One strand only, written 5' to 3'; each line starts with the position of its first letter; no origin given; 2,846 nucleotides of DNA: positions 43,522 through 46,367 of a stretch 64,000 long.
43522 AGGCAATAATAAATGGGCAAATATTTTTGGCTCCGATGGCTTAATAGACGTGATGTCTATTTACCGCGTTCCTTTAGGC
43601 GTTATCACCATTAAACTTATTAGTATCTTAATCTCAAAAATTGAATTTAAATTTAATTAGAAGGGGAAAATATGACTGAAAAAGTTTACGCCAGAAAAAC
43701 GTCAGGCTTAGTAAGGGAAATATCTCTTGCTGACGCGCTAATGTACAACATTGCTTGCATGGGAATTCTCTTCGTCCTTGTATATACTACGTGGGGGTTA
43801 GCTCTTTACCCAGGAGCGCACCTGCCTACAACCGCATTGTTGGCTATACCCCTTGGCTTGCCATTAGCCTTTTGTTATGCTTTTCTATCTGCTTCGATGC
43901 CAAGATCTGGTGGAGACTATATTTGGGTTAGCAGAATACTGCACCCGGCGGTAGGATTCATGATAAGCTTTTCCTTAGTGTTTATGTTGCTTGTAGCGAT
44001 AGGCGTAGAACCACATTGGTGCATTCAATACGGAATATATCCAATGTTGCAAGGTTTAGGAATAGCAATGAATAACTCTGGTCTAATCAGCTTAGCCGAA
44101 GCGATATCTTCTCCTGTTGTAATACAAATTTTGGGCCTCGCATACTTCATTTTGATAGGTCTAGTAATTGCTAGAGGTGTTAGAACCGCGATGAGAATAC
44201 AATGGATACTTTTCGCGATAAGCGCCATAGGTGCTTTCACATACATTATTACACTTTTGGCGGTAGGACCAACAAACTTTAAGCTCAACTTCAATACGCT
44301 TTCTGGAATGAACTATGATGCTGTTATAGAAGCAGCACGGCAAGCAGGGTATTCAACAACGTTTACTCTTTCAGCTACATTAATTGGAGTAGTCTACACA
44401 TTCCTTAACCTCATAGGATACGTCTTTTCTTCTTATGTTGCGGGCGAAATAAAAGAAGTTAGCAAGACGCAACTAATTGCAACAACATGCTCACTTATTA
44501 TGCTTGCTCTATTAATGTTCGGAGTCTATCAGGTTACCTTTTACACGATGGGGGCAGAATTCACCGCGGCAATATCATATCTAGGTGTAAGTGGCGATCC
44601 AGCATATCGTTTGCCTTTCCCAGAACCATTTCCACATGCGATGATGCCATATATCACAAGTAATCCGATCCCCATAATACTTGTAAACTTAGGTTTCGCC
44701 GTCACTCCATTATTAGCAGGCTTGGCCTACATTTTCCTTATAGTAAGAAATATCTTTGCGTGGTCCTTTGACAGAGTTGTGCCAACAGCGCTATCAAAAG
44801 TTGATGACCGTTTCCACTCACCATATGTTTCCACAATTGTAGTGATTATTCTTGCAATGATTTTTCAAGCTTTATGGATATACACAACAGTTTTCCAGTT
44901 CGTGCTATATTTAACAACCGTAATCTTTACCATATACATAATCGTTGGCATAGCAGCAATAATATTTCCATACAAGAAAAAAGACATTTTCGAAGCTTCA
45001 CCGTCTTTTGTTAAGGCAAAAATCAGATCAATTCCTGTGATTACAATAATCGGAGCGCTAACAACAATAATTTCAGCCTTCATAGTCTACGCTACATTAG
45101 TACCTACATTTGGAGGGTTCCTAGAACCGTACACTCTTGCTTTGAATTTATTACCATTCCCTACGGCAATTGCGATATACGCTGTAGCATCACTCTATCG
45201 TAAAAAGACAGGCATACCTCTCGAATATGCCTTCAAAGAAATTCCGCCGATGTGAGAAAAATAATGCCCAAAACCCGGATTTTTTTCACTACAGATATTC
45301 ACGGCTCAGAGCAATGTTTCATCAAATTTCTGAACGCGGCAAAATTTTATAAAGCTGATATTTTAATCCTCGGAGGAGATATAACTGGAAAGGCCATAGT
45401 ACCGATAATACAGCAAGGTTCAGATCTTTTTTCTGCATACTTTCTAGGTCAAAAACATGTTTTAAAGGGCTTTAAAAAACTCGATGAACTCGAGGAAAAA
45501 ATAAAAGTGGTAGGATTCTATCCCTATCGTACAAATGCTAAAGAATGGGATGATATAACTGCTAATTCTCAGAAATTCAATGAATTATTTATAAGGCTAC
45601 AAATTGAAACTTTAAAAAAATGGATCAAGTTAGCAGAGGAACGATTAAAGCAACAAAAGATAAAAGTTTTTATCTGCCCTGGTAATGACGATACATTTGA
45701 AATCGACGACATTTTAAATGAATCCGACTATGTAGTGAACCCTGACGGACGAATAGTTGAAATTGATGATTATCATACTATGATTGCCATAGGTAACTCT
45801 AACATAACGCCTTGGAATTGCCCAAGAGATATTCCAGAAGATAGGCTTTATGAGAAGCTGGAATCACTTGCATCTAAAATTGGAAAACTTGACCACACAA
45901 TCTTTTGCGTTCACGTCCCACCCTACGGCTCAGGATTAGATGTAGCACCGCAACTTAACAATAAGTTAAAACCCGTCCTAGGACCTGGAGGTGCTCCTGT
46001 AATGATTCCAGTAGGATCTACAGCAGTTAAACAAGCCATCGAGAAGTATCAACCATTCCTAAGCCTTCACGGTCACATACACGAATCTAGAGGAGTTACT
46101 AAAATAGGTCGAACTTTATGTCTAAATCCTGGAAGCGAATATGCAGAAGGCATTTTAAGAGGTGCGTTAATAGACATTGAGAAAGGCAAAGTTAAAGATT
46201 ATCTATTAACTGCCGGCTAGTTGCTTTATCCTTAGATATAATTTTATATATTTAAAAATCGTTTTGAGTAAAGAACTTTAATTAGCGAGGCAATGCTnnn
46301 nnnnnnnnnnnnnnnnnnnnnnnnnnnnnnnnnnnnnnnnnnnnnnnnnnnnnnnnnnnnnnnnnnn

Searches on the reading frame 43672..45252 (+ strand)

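Call 16: search_protein_families(library=pfam, proteins=[window:43672-45252:+], max_evalue=0.01)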
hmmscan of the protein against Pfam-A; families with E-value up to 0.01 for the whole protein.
window:43672-45252:+ (527 aa): 2 families
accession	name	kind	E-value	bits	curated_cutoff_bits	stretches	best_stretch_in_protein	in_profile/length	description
PF13520.12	AA_permease_2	-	8.9e-27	94.5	27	1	36-479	23-408/427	Amino acid permease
PF00324.27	AA_permease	-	1.8e-06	27.4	24.6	1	36-511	16-462/470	Amino acid permease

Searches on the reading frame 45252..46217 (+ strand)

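Call 16: search_protein_families(library=pfam, proteins=[window:45252-46217:+], max_evalue=0.01)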
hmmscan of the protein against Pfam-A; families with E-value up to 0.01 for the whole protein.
window:45252-46217:+ (322 aa): 3 families
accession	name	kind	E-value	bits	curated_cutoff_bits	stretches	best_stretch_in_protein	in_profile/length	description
PF00149.33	Metallophos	-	1.6e-08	35.7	21.5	1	124-278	50-190/191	Calcineurin-like phosphoesterase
PF14582.11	Metallophos_3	-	4.3e-06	26.7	28.2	0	255-315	198-255/259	Metallophosphoesterase, calcineurin superfamily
PF12850.12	Metallophos_2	-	0.00035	21.1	27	0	269-296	109-135/154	Calcineurin-like phosphoesterase superfamily domain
